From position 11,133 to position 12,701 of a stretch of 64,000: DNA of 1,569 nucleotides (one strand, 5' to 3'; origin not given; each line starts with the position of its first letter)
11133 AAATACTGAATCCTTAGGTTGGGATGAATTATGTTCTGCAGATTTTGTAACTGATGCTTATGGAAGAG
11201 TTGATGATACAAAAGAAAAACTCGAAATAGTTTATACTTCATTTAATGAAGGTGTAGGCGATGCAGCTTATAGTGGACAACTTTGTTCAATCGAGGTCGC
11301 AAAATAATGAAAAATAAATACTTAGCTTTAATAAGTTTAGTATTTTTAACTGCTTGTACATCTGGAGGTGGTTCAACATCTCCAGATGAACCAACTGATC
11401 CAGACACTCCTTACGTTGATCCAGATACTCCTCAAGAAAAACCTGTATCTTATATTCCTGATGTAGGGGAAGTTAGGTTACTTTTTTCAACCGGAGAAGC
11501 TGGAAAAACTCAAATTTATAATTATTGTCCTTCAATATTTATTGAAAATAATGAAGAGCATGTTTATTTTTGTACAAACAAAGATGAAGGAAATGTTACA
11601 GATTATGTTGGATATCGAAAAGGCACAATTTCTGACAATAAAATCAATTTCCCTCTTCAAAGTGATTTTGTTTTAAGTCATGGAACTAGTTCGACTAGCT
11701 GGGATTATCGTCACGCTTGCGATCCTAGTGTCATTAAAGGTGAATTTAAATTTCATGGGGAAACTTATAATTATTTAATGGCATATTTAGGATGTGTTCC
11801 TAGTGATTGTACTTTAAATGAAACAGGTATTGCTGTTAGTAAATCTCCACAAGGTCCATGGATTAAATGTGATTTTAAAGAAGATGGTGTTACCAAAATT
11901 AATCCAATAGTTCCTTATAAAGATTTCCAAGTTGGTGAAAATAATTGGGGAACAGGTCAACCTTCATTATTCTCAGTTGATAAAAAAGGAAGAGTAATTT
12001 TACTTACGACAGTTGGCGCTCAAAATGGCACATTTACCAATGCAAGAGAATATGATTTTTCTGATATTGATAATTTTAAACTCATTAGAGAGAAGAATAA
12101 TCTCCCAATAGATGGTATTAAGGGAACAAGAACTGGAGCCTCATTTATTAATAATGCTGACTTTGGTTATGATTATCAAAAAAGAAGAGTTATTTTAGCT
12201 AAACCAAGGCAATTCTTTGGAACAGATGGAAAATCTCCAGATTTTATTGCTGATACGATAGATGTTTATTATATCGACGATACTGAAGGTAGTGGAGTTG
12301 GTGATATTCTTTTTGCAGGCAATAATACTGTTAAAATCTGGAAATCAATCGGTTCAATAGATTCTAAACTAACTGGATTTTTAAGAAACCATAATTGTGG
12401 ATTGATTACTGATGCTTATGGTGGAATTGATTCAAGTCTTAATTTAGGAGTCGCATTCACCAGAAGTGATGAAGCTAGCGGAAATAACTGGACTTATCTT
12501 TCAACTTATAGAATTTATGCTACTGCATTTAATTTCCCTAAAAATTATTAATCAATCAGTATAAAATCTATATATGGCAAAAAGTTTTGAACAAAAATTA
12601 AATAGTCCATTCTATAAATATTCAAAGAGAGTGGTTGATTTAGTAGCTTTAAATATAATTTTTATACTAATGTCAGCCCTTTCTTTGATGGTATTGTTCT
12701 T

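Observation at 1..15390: Composite sugar-uptake locus combining LplABC-type transporter, IUNH nucleoside hydrolase, ribokinase, YesL protein, a secreted triple-repeat protein and three beta-propeller-like lipoproteins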

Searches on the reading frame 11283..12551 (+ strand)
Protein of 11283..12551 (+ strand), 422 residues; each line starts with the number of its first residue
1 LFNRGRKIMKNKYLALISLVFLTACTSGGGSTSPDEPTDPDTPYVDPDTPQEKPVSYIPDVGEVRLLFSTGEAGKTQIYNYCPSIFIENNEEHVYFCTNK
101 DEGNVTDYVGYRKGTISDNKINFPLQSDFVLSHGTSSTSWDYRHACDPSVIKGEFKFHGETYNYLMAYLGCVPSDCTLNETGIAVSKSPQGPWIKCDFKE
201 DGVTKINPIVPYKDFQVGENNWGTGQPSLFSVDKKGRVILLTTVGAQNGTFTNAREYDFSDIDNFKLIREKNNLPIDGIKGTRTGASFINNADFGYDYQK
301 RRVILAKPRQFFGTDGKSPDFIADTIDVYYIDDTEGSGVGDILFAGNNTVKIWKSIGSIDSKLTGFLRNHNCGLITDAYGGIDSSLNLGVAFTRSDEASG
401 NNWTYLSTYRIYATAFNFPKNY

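Call 4: search_protein_families(library=pfam, proteins=[window:11283-12551:+], max_evalue=0.01)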
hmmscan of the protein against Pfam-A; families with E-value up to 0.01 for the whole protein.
window:11283-12551:+ (422 aa): 0 families

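Call 6: search_protein_families(library=ncbifam, proteins=[window:11283-12551:+], max_evalue=0.01)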
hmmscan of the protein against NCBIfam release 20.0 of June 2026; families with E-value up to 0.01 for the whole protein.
window:11283-12551:+ (422 aa): 0 families

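Call 8: search_solved_structures(query=window:11283-12551:+, max_evalue=1)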
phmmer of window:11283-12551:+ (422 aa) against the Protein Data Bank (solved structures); distinct sequences matched with E-value up to 1: 0.

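Call 13: find_homologous_proteins(query=window:11283-12551:+)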
Query window:11283-12551:+ (422 aa): 564 proteins with E <= 0.001 among 3660 candidates; the best 120 are listed.
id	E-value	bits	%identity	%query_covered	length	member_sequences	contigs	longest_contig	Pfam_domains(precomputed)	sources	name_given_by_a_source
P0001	1.1e-286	969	100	98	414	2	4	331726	-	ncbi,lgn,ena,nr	ncbi:MAG: hypothetical protein IJ186_03320 [Bacilli bacterium]|nr:hypothetical protein [Bacilli bact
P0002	1.2e-219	748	79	94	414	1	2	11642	-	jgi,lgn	jgi:hypothetical protein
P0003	5.1e-205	699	70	95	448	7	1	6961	-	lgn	-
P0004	1.4e-189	648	67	98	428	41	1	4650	-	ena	-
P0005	1.2e-186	639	71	94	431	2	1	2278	-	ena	-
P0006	2.9e-185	634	67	98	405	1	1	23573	-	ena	-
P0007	3.1e-185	634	67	98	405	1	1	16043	-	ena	-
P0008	3.3e-185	634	67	98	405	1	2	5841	-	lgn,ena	-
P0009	3.7e-185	634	66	98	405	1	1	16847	-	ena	-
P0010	5.0e-185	633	67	96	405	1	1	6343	-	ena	-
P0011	5.1e-185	633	67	98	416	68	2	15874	-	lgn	-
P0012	8.6e-185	633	67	98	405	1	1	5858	-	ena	-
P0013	1.1e-184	632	67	98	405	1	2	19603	-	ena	-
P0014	1.2e-184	632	66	98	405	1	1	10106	-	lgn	-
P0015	1.3e-184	632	67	98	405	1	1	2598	-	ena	-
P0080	4.7e-177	607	67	94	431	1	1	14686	PF04616.21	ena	-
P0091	6.3e-172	590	62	98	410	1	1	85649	-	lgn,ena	-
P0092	4.4e-171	588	67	88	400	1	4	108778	-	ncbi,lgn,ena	-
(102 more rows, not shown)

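Call 15: find_related_loci(query=window:11283-12551:+, collection=genome_contigs, flank=10000)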
Query window:11283-12551:+ (422 aa) in genome_contigs; peptide patterns used: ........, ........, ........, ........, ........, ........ (x = any residue, [..] = any of these).
55 stretches matched a pattern; 2 encode a relative of the query (tblastn E <= 1e-3); 2 distinct loci.
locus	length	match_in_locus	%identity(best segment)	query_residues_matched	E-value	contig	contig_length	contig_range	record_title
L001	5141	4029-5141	67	9-377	1e-168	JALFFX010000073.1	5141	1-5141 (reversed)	MAG: Erysipelotrichaceae bacterium isolate SUG644 k141_376702, whole genome shotgun sequence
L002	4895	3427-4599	58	7-418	3e-165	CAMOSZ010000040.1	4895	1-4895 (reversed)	MAG: uncultured Bacillales bacterium isolate SRR873609_bin.146_metaWRAP_v1.3_MAG genome assembly, contig: ERZ1756109_158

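Call 17: find_encoding_contigs(protein=P0091, flank=10000, max_places=2)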
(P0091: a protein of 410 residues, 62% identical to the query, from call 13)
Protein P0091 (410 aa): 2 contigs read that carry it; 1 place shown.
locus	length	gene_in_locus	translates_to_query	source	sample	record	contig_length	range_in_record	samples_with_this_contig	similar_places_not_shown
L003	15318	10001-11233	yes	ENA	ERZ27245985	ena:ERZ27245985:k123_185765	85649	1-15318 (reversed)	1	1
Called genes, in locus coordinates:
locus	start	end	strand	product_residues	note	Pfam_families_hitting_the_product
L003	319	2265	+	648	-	PF00005:ABC_tran, PF02463:SMC_N (faint), PF13304:AAA_21 (faint), PF17912:OB_MalK, PF03459:TOBE (weak), PF08402:TOBE_2 (weak)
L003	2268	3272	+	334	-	PF00356:LacI, PF13443:HTH_26 (weak), PF00532:Peripla_BP_1, PF13407:Peripla_BP_4, PF13377:Peripla_BP_3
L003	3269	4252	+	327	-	PF00528:BPD_transp_1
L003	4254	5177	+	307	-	PF00528:BPD_transp_1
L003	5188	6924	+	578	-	PF01547:SBP_bac_1, PF13416:SBP_bac_8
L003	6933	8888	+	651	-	-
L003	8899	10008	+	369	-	-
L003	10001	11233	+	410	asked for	-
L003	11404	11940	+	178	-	-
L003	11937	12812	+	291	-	PF00294:PfkB, PF08543:Phos_pyr_kin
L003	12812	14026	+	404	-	-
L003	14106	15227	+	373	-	-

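Call 18: find_encoding_contigs(protein=P0092, flank=10000, max_places=2)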
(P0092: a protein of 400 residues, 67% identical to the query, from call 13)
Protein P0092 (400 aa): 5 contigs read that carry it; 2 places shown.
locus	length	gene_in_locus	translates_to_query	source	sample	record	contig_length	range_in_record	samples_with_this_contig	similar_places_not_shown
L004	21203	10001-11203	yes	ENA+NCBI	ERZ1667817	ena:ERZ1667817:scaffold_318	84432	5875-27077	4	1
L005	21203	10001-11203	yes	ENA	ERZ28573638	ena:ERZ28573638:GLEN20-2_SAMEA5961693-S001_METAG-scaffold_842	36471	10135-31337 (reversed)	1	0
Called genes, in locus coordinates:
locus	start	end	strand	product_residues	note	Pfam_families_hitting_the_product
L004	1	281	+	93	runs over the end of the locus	-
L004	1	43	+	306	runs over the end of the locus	PF13173:AAA_14, PF13635:DUF4143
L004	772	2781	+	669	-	PF00005:ABC_tran, PF13304:AAA_21 (faint), PF17912:OB_MalK (weak), PF08402:TOBE_2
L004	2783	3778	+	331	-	PF00356:LacI, PF00532:Peripla_BP_1, PF13407:Peripla_BP_4, PF13377:Peripla_BP_3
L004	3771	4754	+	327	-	PF00528:BPD_transp_1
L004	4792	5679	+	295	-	PF00528:BPD_transp_1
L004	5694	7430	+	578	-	PF01547:SBP_bac_1 (faint), PF13416:SBP_bac_8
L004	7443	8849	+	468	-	-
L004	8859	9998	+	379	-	PF04616:Glyco_hydro_43 (weak)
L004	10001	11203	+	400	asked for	-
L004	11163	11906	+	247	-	-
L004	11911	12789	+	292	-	PF00294:PfkB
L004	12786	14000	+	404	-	-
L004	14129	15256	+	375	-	-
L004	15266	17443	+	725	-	-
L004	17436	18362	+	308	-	PF01156:IU_nuc_hydro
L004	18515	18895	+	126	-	-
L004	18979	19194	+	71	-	-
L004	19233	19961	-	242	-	PF01182:Glucosamine_iso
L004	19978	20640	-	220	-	PF24894:Hexapep_GlmU (faint), PF25084:LbH_EIF2B, PF00132:Hexapep, PF25087:GMPPB_C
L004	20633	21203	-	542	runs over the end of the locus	PF01381:HTH_3, PF12844:HTH_19 (weak), PF13443:HTH_26 (faint), PF13560:HTH_31, PF02878:PGM_PMM_I, PF02879:PGM_PMM_II, PF02880:PGM_PMM_III, PF00408:PGM_PMM_IV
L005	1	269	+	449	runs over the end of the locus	PF13173:AAA_14, PF13635:DUF4143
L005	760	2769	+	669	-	PF00005:ABC_tran, PF13304:AAA_21 (faint), PF17912:OB_MalK (weak), PF08402:TOBE_2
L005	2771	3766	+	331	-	PF00356:LacI, PF00532:Peripla_BP_1, PF13407:Peripla_BP_4, PF13377:Peripla_BP_3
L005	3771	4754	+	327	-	PF00528:BPD_transp_1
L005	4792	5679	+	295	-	PF00528:BPD_transp_1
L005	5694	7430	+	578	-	PF01547:SBP_bac_1 (faint), PF13416:SBP_bac_8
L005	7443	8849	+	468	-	-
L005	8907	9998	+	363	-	PF04616:Glyco_hydro_43 (weak)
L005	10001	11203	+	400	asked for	-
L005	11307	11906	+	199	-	-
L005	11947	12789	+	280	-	PF00294:PfkB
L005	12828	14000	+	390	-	-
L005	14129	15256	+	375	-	-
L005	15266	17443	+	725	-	-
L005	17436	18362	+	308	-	PF01156:IU_nuc_hydro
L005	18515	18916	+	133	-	PF01381:HTH_3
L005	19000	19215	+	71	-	-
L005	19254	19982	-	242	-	PF01182:Glucosamine_iso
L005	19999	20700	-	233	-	PF24894:Hexapep_GlmU (faint), PF25084:LbH_EIF2B, PF00132:Hexapep, PF25087:GMPPB_C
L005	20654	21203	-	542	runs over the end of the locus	PF01381:HTH_3, PF12844:HTH_19 (weak), PF13443:HTH_26 (faint), PF13560:HTH_31, PF02878:PGM_PMM_I, PF02879:PGM_PMM_II, PF02880:PGM_PMM_III, PF00408:PGM_PMM_IV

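Call 22: predict_structure(alignment_id=A1)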
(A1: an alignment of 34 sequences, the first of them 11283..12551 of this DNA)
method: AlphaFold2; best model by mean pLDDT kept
length: 422 residues; sequences in the alignment: 34
mean_pLDDT: 86.9   pTM: 0.84
mean pLDDT of the five models: 86.9, 86.6, 86.0, 84.9, 84.5
residues with pLDDT >= 90: 255; 70-90: 110; 50-70: 32; < 50: 25
segments of 3 or more residues with pLDDT < 50: 1-4, 14-16, 21-31
pLDDT, mean of each block of 10 residues (from residue 1): 49 49 41 54 70 91 95 87 97 96 90 96 95 84 90 98 96 79 98 96 94 83 85 98 77 95 98 90 81 97 95 83 92 95 90 97 94 97 97 87 79 97 90
secondary structure, 60 per line:
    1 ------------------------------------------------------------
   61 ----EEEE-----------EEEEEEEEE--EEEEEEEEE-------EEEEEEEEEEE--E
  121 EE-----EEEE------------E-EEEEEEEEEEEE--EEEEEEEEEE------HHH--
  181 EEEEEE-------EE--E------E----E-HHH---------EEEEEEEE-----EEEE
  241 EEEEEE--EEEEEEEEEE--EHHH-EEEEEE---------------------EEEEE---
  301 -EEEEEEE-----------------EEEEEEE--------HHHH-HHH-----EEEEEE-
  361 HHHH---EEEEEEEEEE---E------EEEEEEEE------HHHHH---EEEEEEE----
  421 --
elements in order: E65-68 E80-88 E91-99 E107-117 E120-122 E128-131 E146-157 E160-169 E181-186 E224-231 E237-246 E249-258 E266-271 E293-297 E302-308 E326-332 H341-344 E354-359 H361-364 E368-377 E388-395 H402-406 E410-416

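Call 26: fold_search(model_id=the predicted structure, library=pdb)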
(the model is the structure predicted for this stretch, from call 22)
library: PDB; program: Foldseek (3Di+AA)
matches with E <= 10: 970; with E <= 0.001: 210
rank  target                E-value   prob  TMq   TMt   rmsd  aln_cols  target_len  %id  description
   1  4n2z_A                1.0e-08  1.00  0.47  0.61   8.9       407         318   12  Crystal Structure of the alpha-L-arabinofuranosidase PaAbf62A from Podospora anserina in complex with cellotriose (released 2014-01-15)
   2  4nov                  2.5e-08  1.00  0.47  0.61   5.7       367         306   14  Xsa43E, a GH43 family enzyme from Butyrivibrio proteoclasticus (released 2014-10-08)
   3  8hcj_C                3.1e-08  1.00  0.47  0.46   6.1       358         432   15  Structure of GH43 family enzyme, Xylan 1, 4 Beta- xylosidase from pseudopedobacter saltans (released 2023-11-15)
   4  3qee_A                6.6e-08  1.00  0.46  0.62   6.0       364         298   12  The structure and function of an arabinan-specific alpha-1,2-arabinofuranosidase identified from screening the activit (released 2011-02-16)
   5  8hcj_A                9.0e-08  1.00  0.47  0.46   5.3       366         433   15  Structure of GH43 family enzyme, Xylan 1, 4 Beta- xylosidase from pseudopedobacter saltans (released 2023-11-15)
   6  3qee_B                9.9e-08  1.00  0.46  0.61   6.0       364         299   12  The structure and function of an arabinan-specific alpha-1,2-arabinofuranosidase identified from screening the activit (released 2011-02-16)
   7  4o8n                  9.9e-08  1.00  0.46  0.62   7.2       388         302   10  Crystal structure of SthAraf62A, a GH62 family alpha-L-arabinofuranosidase from Streptomyces thermoviolaceus, in the apo (released 2014-07-02)
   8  4n4b                  9.9e-08  1.00  0.47  0.60   8.1       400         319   13  Crystal Structure of the alpha-L-arabinofuranosidase PaAbf62A from Podospora anserina (released 2014-01-15)
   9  5mt2                  1.2e-07  1.00  0.40  0.46  10.4       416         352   12  Glycoside hydrolase BT_0996 (released 2017-03-22)
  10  3qef_B                1.8e-07  1.00  0.46  0.62   6.0       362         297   13  The structure and function of an arabinan-specific alpha-1,2-arabinofuranosidase identified from screening the activit (released 2011-02-16)
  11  3qed_B                1.9e-07  1.00  0.49  0.65   5.3       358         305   12  The structure and function of an arabinan-specific alpha-1,2-arabinofuranosidase identified from screening the activit (released 2011-02-16)
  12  3qef_A                2.3e-07  1.00  0.45  0.62   6.0       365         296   13  The structure and function of an arabinan-specific alpha-1,2-arabinofuranosidase identified from screening the activit (released 2011-02-16)
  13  4o8o                  2.7e-07  1.00  0.46  0.61   6.9       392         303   11  Crystal structure of SthAraf62A, a GH62 family alpha-L-arabinofuranosidase from Streptomyces thermoviolaceus, bound to a (released 2014-07-02)
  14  4mlg_G                3.7e-07  1.00  0.48  0.60   5.5       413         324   12  Structure of RS223-Beta-xylosidase (released 2014-09-17)
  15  4pvi_A                3.7e-07  1.00  0.44  0.55   9.9       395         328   11  Crystal structure of GH62 hydrolase in complex with xylotriose (released 2014-09-24)
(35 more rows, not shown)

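Call 28: search_solved_structures(query=A1, max_evalue=10, show_alignments=3)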
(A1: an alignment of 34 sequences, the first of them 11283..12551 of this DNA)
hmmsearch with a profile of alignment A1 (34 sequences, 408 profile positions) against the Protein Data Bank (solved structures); distinct sequences matched with E-value up to 10: 6.
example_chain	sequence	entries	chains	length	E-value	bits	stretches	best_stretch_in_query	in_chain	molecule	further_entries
3p2n_A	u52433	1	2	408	0.014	17.7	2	158-182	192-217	3,6-anhydro-alpha-L-galactosidase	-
4ak6_A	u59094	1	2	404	0.043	16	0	106-182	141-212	ANHYDRO-ALPHA-L-GALACTOSIDASE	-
4ak5_A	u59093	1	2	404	0.048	15.9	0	106-182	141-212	ANHYDRO-ALPHA-L-GALACTOSIDASE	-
4ak7_A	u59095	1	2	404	0.058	15.6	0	106-182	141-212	ANHYDRO-ALPHA-L-GALACTOSIDASE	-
4qqs_A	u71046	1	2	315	0.23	13.6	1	78-181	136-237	Glycoside hydrolase family 43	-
3r4y_A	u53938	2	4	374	0.54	12.4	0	105-182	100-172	Glycosyl hydrolase family 32, N terminal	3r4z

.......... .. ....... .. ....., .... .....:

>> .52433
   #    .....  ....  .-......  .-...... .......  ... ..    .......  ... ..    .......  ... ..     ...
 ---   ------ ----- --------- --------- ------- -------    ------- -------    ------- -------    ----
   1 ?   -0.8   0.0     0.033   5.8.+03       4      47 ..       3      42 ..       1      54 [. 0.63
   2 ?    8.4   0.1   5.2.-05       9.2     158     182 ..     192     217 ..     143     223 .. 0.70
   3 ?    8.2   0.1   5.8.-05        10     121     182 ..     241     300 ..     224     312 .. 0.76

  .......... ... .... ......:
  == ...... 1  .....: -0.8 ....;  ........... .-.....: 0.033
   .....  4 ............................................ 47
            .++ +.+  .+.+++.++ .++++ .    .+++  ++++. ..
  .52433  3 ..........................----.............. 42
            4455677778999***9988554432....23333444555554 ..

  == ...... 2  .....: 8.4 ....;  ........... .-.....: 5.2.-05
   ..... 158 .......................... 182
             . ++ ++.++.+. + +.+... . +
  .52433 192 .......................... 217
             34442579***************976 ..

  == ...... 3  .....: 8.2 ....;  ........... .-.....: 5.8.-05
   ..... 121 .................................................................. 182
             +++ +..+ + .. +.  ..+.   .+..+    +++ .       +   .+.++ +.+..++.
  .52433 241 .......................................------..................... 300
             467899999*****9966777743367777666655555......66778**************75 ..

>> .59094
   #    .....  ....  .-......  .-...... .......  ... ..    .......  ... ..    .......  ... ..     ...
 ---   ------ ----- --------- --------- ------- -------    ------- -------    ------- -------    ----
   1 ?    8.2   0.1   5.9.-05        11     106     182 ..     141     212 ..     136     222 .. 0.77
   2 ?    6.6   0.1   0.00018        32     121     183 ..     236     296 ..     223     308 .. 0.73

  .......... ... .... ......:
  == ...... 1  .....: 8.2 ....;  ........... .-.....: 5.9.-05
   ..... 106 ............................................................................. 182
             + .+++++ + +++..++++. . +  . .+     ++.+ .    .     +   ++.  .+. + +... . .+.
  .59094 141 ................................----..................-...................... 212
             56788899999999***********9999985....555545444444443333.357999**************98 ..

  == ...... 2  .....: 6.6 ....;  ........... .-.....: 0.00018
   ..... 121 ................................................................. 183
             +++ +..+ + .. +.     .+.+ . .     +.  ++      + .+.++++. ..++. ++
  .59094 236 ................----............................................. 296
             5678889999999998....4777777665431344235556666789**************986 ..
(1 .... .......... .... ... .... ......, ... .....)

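Call 29: find_related_loci(query=A1, collection=metagenome_contigs, flank=10000)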
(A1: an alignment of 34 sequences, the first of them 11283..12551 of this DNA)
Query A1 (422 aa) in metagenome_contigs; peptide patterns used: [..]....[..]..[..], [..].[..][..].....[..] (x = any residue, [..] = any of these).
204 stretches matched a pattern; 157 encode a relative of the query (tblastn E <= 1e-3); the best 80 are kept; 80 distinct loci.
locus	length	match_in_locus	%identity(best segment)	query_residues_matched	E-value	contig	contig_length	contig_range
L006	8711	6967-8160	79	25-422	0e+0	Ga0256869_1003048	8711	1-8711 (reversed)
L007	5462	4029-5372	69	9-422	0e+0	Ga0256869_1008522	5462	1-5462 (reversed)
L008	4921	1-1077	78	64-422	0e+0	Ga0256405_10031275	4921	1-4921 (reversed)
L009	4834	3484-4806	64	7-422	0e+0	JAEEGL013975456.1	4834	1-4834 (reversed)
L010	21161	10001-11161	70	30-422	0e+0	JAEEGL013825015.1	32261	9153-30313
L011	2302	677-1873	64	9-422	0e+0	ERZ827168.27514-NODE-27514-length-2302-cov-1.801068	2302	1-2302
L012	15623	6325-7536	62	5-420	2e-171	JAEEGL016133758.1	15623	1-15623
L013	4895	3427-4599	58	7-418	3e-163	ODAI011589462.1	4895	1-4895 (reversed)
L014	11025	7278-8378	62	52-420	1e-153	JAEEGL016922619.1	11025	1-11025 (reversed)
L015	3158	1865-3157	49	1-419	4e-130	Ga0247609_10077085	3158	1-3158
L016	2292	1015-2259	50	1-419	9e-132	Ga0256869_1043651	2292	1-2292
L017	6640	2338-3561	48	6-416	8e-121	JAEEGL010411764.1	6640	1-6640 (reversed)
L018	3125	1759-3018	49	7-419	3e-124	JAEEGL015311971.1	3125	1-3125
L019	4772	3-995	55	83-419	6e-114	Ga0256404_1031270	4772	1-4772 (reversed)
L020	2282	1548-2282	63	28-267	6e-100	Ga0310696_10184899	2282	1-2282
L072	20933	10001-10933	33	63-422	2e-33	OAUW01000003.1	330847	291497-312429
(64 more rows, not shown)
